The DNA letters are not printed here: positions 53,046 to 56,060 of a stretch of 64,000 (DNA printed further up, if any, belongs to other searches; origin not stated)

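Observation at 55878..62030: An 18-nt motif (consensus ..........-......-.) recurs four times upstream of response-regulator genes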

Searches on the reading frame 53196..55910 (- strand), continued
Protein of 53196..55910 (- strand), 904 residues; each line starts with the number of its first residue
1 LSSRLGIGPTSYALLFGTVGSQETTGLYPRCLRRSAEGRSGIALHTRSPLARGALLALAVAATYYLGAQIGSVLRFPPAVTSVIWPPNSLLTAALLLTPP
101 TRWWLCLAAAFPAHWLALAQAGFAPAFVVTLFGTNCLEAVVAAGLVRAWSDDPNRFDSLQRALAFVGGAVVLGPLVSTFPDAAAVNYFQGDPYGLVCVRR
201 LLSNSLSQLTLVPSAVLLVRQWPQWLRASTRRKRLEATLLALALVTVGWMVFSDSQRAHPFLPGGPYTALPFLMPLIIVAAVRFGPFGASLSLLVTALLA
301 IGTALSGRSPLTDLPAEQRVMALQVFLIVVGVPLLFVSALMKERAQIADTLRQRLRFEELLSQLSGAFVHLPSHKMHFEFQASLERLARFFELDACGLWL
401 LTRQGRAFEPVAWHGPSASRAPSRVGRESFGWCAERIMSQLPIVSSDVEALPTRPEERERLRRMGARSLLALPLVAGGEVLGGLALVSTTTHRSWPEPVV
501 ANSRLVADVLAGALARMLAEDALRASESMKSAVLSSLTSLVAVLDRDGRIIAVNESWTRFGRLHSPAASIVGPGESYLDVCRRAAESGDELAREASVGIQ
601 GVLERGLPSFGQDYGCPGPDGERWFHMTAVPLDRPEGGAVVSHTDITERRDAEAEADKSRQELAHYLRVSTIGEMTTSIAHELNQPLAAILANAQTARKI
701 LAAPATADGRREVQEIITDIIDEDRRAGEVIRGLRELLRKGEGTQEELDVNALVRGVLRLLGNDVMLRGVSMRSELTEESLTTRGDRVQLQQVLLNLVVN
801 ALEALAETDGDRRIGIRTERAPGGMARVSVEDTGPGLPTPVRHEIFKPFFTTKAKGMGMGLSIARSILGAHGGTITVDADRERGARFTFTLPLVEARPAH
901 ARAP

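Call 59: search_protein_families(library=pfam, proteins=[L077:6642-7340:-, L077:8338-9222:+, L077:7420-8208:-, L078:3479-3958:-, L079:4630-5991:+, L079:3935-4552:-, L079:6033-6734:-, L079:7432-8124:-, L085:3046-3348:+, L087:2529-3272:-], max_evalue=0.001)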
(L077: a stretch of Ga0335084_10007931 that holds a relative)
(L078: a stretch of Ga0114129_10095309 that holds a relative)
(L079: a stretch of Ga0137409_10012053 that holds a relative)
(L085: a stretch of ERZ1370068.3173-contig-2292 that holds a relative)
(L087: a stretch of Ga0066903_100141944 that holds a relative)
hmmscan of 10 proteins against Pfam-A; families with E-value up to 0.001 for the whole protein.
L077:6642-7340:- (233 aa): 1 family
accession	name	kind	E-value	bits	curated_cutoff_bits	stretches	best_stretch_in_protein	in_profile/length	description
PF01182.26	Glucosamine_iso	-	1.5e-54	185.6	27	1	8-215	2-219/225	Glucosamine-6-phosphate isomerases/6-phosphogluconolactonase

L077:8338-9222:+ (295 aa): 1 family
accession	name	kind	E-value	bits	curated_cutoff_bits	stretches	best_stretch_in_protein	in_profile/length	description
PF00497.25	SBP_bac_3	-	1.5e-24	86.7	26.4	1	46-275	1-131/132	Bacterial extracellular solute-binding proteins, family 3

L077:7420-8208:- (263 aa): 2 families
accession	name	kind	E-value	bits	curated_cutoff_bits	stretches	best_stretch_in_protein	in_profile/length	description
PF02518.31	HATPase_c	-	8.2e-22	78.2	26.4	1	148-258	2-110/111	Histidine kinase-, DNA gyrase B-, and HSP90-like ATPase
PF13581.12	HATPase_c_2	-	3.2e-06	27.6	27.4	1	156-235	36-112/127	Histidine kinase-like ATPase domain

L078:3479-3958:- (160 aa): 1 family
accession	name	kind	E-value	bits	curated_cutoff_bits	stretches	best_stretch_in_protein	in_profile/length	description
PF03264.19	Cytochrom_NNT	-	1.4e-08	35.1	24.1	1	17-156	9-169/174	NapC/NirT cytochrome c family, N-terminal region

L079:4630-5991:+ (454 aa): 4 families
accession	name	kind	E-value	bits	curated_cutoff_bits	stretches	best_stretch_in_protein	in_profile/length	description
PF16868.10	NMT1_3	-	3.2e-18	66.8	27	1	42-275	1-246/289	NMT1-like family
PF12974.12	Phosphonate-bd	-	1.6e-07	31.4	27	1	63-195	25-165/242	ABC transporter, phosphonate, periplasmic substrate-binding protein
PF13379.11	NMT1_2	-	2.9e-06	27.7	24.7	1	34-192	2-178/252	NMT1-like family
PF09084.16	NMT1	-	1.3e-05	25.7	20.5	1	66-201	20-155/216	NMT1/THI5 like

L079:3935-4552:- (206 aa): 0 families

L079:6033-6734:- (234 aa): 1 family
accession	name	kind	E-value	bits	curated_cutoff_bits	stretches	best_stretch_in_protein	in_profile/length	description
PF01182.26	Glucosamine_iso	-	1.4e-47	162.8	27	1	9-216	2-219/225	Glucosamine-6-phosphate isomerases/6-phosphogluconolactonase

L079:7432-8124:- (231 aa): 4 families
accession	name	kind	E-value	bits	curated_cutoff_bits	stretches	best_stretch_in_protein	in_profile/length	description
PF00072.30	Response_reg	-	4e-25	88.6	30.2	1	33-142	1-110/111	Response regulator receiver domain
PF00196.25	GerE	-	4.1e-22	78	23.5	1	168-223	2-57/57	Bacterial regulatory proteins, luxR family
PF08281.18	Sigma70_r4_2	-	1.7e-08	34.4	25.7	1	160-211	2-54/54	Sigma-70, region 4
PF04545.22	Sigma70_r4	-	7.6e-05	22.6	24.1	1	166-212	2-49/50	Sigma-70, region 4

L085:3046-3348:+ (101 aa): 1 family
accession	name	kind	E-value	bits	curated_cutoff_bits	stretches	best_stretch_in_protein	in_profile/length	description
PF00072.30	Response_reg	-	2.2e-12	47.5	30.2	1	23-95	1-73/111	Response regulator receiver domain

L087:2529-3272:- (248 aa): 1 family
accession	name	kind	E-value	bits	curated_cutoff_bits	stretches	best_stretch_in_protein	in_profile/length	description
PF07885.22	Ion_trans_2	-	1.7e-12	47.5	22.5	1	186-240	20-74/79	Ion channel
